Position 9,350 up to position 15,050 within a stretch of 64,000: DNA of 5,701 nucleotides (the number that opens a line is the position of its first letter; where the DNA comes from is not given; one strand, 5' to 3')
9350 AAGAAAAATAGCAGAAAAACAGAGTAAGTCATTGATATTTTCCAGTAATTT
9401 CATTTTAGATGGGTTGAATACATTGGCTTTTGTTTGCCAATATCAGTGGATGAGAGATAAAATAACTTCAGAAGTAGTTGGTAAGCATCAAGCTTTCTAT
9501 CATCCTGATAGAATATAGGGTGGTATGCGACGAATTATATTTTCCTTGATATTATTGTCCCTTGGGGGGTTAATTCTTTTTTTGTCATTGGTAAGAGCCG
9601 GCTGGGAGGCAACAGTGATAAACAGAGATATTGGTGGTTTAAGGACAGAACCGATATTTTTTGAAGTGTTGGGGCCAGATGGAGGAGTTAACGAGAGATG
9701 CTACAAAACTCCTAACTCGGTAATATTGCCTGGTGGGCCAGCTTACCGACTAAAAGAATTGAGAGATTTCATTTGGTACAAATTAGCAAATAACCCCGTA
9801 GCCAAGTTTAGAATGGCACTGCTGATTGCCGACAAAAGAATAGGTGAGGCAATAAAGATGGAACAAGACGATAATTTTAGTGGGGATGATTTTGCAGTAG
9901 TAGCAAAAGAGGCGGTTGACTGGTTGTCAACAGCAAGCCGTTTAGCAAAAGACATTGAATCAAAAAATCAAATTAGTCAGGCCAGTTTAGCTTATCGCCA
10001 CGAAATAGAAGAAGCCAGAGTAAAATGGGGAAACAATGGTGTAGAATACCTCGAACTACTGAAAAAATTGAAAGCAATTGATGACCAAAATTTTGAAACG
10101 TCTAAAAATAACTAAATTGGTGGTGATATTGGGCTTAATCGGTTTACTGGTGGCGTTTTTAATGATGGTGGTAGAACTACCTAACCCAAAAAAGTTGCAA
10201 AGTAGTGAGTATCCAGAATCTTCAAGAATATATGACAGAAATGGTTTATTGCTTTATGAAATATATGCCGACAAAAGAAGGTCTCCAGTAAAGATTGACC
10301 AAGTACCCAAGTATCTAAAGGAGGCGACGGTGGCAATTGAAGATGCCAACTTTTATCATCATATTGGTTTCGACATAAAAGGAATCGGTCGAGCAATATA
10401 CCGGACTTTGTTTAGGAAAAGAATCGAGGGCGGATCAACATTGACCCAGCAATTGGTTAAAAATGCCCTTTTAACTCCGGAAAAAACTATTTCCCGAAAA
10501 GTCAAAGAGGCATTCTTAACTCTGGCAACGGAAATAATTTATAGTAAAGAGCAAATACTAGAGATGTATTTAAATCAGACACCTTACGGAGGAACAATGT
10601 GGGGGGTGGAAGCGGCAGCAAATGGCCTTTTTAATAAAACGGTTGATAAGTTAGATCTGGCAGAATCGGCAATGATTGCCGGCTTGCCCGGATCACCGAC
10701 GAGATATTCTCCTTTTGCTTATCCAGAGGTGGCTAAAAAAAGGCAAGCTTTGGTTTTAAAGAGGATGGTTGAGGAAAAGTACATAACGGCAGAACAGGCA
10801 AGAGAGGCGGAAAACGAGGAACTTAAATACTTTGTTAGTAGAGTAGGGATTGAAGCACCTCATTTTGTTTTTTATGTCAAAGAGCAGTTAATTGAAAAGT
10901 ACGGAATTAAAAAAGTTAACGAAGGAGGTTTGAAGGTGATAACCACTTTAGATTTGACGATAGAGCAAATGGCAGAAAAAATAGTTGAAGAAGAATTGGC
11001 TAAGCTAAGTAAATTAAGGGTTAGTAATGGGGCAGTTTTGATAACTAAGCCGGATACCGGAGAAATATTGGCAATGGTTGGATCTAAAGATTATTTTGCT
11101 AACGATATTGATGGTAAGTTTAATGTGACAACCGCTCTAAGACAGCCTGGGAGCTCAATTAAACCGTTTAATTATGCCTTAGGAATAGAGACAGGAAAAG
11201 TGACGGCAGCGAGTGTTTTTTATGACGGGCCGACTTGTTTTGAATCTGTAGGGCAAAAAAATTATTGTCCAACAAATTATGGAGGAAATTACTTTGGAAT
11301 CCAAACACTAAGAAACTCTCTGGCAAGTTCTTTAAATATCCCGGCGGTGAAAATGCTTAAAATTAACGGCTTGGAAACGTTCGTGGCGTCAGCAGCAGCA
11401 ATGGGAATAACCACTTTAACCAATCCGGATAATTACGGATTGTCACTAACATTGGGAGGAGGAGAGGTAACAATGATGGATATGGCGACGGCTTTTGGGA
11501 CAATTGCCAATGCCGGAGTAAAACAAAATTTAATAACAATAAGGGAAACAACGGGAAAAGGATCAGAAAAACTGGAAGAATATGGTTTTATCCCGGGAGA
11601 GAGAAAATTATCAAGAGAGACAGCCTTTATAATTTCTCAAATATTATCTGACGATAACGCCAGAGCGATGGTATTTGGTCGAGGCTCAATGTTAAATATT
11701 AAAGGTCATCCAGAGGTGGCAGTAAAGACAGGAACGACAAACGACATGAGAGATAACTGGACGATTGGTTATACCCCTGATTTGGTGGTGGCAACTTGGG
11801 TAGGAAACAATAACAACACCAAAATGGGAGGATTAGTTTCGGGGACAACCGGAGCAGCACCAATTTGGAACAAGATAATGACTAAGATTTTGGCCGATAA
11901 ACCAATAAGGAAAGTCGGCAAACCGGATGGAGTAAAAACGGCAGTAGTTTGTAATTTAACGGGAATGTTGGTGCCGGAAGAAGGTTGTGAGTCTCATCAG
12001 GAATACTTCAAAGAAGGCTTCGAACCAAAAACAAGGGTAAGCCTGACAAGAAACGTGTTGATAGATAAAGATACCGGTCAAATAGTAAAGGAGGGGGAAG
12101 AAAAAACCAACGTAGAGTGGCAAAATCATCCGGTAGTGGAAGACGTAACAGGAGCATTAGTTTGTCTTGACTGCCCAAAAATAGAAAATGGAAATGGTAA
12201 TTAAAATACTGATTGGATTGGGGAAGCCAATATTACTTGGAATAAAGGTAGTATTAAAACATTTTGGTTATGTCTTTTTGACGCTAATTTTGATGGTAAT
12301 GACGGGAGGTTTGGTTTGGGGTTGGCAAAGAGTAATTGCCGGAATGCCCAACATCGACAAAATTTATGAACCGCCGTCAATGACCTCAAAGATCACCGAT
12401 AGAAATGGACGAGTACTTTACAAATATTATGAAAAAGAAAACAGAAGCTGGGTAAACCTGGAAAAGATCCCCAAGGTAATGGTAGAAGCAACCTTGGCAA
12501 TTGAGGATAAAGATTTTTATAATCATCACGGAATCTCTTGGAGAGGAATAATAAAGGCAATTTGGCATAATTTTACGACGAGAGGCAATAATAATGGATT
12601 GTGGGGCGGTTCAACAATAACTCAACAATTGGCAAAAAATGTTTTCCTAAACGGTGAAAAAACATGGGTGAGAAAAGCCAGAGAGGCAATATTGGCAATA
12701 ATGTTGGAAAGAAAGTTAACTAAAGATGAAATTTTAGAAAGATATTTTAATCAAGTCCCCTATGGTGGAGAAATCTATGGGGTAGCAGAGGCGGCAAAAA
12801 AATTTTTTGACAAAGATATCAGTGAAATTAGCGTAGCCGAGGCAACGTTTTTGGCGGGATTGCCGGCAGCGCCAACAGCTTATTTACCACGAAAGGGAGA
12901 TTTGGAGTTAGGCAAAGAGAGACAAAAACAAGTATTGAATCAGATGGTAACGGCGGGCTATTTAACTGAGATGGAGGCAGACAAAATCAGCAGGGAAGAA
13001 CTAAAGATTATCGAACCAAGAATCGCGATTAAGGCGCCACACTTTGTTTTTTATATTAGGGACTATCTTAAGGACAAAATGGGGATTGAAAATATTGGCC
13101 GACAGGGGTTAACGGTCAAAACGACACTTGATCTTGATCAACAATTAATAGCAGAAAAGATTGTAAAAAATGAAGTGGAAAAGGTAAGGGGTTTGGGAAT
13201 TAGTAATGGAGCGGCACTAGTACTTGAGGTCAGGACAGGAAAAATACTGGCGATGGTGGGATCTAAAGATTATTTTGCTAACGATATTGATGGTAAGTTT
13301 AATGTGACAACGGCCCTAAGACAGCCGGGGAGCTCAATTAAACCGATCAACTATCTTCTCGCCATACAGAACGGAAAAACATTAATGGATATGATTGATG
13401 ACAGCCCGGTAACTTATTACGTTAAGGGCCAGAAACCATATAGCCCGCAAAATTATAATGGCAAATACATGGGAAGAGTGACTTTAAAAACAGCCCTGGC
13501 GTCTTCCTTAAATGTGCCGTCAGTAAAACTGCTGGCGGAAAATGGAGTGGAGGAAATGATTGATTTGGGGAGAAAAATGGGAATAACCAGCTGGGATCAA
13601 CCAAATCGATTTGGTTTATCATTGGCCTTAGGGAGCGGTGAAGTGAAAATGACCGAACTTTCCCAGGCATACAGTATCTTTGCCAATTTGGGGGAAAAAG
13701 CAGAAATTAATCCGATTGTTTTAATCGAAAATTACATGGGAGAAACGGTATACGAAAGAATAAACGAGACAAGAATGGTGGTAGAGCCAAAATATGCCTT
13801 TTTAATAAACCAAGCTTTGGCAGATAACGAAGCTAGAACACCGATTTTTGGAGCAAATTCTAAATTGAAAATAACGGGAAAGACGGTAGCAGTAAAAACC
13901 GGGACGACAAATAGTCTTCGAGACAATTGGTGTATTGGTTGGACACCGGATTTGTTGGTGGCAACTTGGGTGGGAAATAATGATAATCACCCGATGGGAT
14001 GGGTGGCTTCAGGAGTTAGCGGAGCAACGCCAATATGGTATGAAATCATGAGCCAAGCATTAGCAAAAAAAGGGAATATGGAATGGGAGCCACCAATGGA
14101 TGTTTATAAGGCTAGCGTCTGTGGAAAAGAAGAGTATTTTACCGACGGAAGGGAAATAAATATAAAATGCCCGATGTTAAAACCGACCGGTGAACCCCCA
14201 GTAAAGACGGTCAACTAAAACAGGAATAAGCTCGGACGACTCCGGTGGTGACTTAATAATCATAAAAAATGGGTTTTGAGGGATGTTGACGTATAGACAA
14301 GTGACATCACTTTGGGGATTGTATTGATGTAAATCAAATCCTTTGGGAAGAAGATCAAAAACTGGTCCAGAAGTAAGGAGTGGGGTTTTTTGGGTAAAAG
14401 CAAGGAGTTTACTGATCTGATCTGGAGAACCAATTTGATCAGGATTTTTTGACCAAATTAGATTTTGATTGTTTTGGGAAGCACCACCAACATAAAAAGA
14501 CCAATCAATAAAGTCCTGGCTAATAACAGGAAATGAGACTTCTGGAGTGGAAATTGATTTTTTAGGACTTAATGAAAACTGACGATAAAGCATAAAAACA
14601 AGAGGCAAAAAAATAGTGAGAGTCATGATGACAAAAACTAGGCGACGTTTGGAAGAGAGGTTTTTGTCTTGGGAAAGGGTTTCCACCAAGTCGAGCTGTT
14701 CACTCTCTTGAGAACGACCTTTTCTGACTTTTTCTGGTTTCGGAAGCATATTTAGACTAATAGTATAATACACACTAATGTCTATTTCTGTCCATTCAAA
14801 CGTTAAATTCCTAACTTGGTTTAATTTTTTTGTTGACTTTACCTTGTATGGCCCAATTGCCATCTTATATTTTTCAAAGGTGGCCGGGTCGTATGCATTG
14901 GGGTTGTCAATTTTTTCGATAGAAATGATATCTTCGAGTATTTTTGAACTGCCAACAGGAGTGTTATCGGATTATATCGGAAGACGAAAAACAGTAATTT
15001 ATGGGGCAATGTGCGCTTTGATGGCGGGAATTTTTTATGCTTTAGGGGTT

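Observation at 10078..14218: Tandem PBP1A paralogs carrying a near-identical ~90-nt tract (gene-conversion signature)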

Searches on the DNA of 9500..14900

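Call 31: search_rna_families(source=window, start=9500, end=14900, threshold=evalue, max_evalue=1)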
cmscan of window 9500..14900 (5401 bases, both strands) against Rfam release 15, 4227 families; matches with E-value up to 1: 0.
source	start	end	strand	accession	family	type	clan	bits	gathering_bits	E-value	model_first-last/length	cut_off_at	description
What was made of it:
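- There is no Rfam match at E<=1 in 9500-14900 (call 31).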

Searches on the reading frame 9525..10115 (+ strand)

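Call 10: search_protein_families(library=pfam, proteins=[window:9525-10115:+])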
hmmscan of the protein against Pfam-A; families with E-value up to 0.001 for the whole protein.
window:9525-10115:+ (196 aa): 1 family
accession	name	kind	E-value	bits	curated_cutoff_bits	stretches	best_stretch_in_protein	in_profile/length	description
PF18915.5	DUF5667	-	3.4e-06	27.8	27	1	67-156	2-90/99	Domain of unknown function (DUF5667)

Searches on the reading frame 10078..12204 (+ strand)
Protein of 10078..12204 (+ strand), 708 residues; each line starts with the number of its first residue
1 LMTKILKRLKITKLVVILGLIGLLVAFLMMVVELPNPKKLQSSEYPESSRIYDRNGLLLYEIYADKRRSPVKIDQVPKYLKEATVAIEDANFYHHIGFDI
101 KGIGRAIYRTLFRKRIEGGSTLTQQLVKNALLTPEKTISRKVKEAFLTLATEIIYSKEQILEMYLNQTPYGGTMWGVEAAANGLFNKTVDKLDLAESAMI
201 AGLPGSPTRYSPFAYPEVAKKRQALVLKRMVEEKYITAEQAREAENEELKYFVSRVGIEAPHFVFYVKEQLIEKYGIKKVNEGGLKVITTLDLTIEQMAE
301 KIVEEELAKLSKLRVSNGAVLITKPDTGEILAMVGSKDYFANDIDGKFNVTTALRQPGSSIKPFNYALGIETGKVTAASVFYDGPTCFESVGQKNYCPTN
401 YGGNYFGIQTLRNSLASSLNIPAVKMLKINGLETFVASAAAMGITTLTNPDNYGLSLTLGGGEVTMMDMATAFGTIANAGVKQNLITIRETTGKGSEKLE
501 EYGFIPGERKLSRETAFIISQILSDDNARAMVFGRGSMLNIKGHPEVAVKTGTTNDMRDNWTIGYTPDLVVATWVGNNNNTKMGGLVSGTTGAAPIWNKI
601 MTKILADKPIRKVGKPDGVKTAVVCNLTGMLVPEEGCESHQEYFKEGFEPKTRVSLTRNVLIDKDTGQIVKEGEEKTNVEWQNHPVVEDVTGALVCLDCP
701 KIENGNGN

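Call 10: search_protein_families(library=pfam, proteins=[window:10078-12204:+])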
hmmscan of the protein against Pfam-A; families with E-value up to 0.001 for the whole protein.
window:10078-12204:+ (708 aa): 2 families
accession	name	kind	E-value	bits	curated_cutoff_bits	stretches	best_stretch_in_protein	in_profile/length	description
PF00912.28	Transgly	-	2.6e-60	203.3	27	1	58-230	4-177/178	Transglycosylase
PF00905.27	Transpeptidase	-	2.5e-20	73.3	22.1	1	318-601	1-298/299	Penicillin binding protein transpeptidase domain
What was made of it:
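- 10081..12204 (+): Gene A: class-A (bifunctional) PBP, 707 aa from ATG 10081 (the ORF list starts it at TTG 10078). Probable donor of the tract. Pfam Transgly 2.6e-60 and Transpeptidase 2.5e-20 (call 10).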

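Call 15: find_homologous_proteins(query=window:10078-12204:+, max_evalue=1e-30)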
Query window:10078-12204:+ (708 aa): 8000 proteins with E <= 1e-30 among 8000 candidates; the best 120 are listed.
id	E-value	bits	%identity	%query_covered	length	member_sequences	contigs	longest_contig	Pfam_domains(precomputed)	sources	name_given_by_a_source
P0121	0.0e+0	1583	100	100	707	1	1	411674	PF00912.29,PF00905.28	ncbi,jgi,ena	ncbi:MAG: PBP1A family penicillin-binding protein [Candidatus Shapirobacteria bacterium]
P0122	0.0e+0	1085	68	99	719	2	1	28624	PF00912.29,PF00905.28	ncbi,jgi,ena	ncbi:MAG: PBP1A family penicillin-binding protein [Candidatus Shapirobacteria bacterium]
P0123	0.0e+0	1076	68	97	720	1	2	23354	PF00912.29,PF00905.28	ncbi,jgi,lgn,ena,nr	ncbi:MAG TPA: transglycosylase domain-containing protein [Candidatus Woesebacteria bacterium]|nr:tra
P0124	0.0e+0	1076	68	97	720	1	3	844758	PF00912.29,PF00905.28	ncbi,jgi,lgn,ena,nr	ncbi:MAG TPA: transglycosylase domain-containing protein [Candidatus Woesebacteria bacterium]|nr:tra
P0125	0.0e+0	1074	68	95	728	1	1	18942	PF00912.29,PF00905.28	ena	-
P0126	0.0e+0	1073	67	98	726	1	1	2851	PF00912.29,PF00905.28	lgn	-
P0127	0.0e+0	1072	68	99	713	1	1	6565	PF00912.29,PF00905.28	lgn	-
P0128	0.0e+0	1071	67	98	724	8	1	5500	PF00912.29,PF00905.28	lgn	-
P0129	0.0e+0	1071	67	98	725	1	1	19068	PF00912.29,PF00905.28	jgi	jgi:penicillin-binding protein 1C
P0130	0.0e+0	1070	68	96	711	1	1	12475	PF00912.29,PF00905.28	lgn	-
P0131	0.0e+0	1070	69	98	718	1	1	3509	PF00912.29,PF00905.28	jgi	-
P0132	0.0e+0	1069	68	95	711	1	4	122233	PF00912.29,PF00905.28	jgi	jgi:1A family penicillin-binding protein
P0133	0.0e+0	1069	70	94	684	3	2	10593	PF00912.29,PF00905.28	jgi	-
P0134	0.0e+0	1068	68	97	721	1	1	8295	PF00912.29,PF00905.28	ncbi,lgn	-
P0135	0.0e+0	1067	67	98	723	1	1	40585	PF00912.29,PF00905.28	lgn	-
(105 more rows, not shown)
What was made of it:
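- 10081..12204 (+): Identical to database protein P0121 (call 15).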

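Call 18: find_related_loci(query=A1, collection=genome_contigs, flank=5000)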
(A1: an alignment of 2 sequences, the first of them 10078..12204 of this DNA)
Query A1 (708 aa) in genome_contigs; peptide patterns used: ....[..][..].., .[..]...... (x = any residue, [..] = any of these).
600 stretches matched a pattern (row limit reached: there are more); 596 encode a relative of the query (tblastn E <= 1e-3); the best 80 are kept; 80 distinct loci.
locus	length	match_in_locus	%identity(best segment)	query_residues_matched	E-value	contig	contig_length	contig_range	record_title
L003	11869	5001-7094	65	7-703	0e+0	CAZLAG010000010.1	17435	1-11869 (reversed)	MAG TPA_asm: uncultured Gammaproteobacteria bacterium isolate SRP170004_co1_581 genome assembly, contig: NODE_5049_lengt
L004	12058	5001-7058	64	14-702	0e+0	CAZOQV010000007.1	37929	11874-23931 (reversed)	MAG TPA_asm: uncultured Gammaproteobacteria bacterium isolate SRP192927_co2_309 genome assembly, contig: NODE_1280_lengt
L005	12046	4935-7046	63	5-705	0e+0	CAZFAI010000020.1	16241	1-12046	MAG TPA_asm: uncultured Gammaproteobacteria bacterium isolate binchicken_co39_529 genome assembly, contig: NODE_8699_len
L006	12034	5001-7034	64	30-708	0e+0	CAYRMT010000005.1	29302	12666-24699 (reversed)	MAG TPA_asm: uncultured Gammaproteobacteria bacterium isolate SRP192927_co2_434 genome assembly, contig: NODE_2078_lengt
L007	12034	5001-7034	64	30-708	0e+0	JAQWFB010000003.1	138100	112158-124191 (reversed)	MAG: Candidatus Shapirobacteria bacterium isolate STF2_89 NODE_115_length_138100_cov_18.968088_Sandtown_F2, whole genome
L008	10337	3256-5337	55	5-701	0e+0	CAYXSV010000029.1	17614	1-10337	MAG TPA_asm: uncultured Gammaproteobacteria bacterium isolate SRP067234_co1_340 genome assembly, contig: k99_406615, who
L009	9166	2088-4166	55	5-699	0e+0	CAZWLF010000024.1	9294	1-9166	MAG TPA_asm: uncultured Gammaproteobacteria bacterium isolate binchicken_co387_691 genome assembly, contig: NODE_10128_l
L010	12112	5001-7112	52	7-700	0e+0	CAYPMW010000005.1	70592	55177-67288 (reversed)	MAG TPA_asm: uncultured Gammaproteobacteria bacterium isolate binchicken_co227_1238 genome assembly, contig: NODE_732_le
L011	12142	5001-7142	53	6-699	0e+0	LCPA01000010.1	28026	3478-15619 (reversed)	MAG: Microgenomates group bacterium GW2011_GWF2_47_9 UY18_C0010, whole genome shotgun sequence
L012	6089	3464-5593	52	10-703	0e+0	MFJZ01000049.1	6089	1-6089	MAG: Candidatus Gottesmanbacteria bacterium RIFCSPLOWO2_01_FULL_49_10 rifcsplowo2_01_scaffold_47419, whole genome shotgu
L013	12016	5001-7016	53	33-699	0e+0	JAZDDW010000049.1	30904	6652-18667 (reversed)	MAG: bacterium isolate MEGAHIT-group-0.11 k141_18814877, whole genome shotgun sequence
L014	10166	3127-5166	54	27-699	0e+0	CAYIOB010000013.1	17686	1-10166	MAG TPA_asm: uncultured Gammaproteobacteria bacterium isolate ERP119705_co25_644 genome assembly, contig: NODE_2084_leng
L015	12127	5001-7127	51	6-700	0e+0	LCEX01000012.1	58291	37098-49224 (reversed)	MAG: Candidatus Gottesmanbacteria bacterium GW2011_GWC1_43_10 UV55_C0012, whole genome shotgun sequence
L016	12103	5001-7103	53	14-707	0e+0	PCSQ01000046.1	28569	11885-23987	MAG: Candidatus Beckwithbacteria bacterium CG23_combo_of_CG06-09_8_20_14_all_47_9 CG23_scaffold_654_c, whole genome shot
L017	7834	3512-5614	52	12-700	0e+0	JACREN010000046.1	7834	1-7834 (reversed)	MAG: Candidatus Gottesmanbacteria bacterium isolate NC_groundwater_1700_Pr3_B-0.1um_46_16 SR-2_scaffold_141_3466150, who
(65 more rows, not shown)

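Call 25: find_related_loci(query=A1, collection=metagenome_contigs, flank=5000)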
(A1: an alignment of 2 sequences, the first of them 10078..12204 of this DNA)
Query A1 (708 aa) in metagenome_contigs; peptide patterns used: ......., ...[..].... (x = any residue, [..] = any of these).
599 stretches matched a pattern (row limit reached: there are more); 363 encode a relative of the query (tblastn E <= 1e-3); the best 80 are kept; 80 distinct loci.
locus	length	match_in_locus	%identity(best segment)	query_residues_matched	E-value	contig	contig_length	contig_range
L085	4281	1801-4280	67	5-700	0e+0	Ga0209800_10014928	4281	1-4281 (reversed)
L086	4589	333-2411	67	5-700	0e+0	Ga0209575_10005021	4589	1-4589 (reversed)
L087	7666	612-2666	68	18-699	0e+0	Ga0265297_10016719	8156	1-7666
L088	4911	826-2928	66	6-703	0e+0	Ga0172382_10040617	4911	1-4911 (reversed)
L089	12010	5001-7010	68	34-703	0e+0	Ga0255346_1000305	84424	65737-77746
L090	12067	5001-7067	66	14-703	0e+0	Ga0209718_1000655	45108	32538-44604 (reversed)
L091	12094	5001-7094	65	7-703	0e+0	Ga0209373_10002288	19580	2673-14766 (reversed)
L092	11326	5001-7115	64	7-705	0e+0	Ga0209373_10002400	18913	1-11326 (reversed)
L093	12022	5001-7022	66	33-706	0e+0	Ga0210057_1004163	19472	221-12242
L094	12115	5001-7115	63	7-705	0e+0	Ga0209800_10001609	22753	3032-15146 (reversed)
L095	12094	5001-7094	66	7-703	0e+0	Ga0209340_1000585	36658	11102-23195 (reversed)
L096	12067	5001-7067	65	13-702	0e+0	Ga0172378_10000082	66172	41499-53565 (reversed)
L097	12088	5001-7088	63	6-702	0e+0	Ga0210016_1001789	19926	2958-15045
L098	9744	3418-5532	63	2-702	0e+0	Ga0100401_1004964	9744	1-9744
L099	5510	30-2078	64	20-702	0e+0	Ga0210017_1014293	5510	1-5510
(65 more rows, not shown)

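Call 42: search_solved_structures(query=window:10081-12204:+, max_evalue=1e-20)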
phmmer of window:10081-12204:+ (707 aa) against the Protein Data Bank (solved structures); distinct sequences matched with E-value up to 1e-20: 18.
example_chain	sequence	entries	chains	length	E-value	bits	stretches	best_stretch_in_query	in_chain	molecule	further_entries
4oon_A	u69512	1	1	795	2e-79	270.7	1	48-306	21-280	Penicillin-binding protein 1A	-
5u2g_A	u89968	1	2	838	2e-78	267.4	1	32-307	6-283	Penicillin-binding protein 1A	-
3udf_A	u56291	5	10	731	1.7e-72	247.8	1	49-324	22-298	Penicillin-binding protein 1a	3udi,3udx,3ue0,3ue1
7u4h_A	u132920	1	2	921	1.4e-64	221.7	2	45-213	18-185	Penicillin-binding protein 1A (Pbp1a)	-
5fgz_A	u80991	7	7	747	1e-54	189.1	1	75-601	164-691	Penicillin-binding protein 1B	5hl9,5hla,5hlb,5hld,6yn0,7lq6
3fwl_A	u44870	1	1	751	1e-54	189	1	75-601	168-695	Penicillin-binding protein 1B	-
3vma_A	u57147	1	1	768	1.1e-54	188.9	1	75-601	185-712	Penicillin-binding protein 1B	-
2olu_A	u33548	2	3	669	6.7e-54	186.3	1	45-581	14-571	Penicillin-binding protein 2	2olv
3dwk_A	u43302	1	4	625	7.2e-54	186.3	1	45-581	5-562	Penicillin-binding protein 2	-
2oqo_A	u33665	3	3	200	1.2e-47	165.7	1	58-245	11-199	Penicillin-binding protein 1A (PBP-1a) (PBP1a) | Penicillin-insensitive transglycosylase | Penicillin-binding protein 1A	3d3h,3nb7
3nb6_A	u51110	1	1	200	2.8e-47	164.5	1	58-245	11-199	Penicillin-binding protein 1A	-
2jch_A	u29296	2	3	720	1.5e-43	152.1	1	32-219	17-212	PENICILLIN-BINDING PROTEIN 1B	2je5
7zuh_AAA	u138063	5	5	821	1.6e-43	152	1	30-219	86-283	Penicillin-binding protein 1b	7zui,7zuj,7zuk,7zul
3zg7_B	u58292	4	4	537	2.4e-42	148.2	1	151-592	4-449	PENICILLIN-BINDING PROTEIN 4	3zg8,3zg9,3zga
5zzk_A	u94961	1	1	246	1.3e-30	109.4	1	65-244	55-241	Monofunctional glycosyltransferase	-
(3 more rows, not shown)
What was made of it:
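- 10081..12204 (+): Best solved relatives are PBP1A 4oon, 5u2g and 3udf, E 1e-72 to 2e-79 (call 42).
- On Class-A (bifunctional) penicillin-binding protein, both genes: Closest solved chains are PBP1A/PBP1B, call 42.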
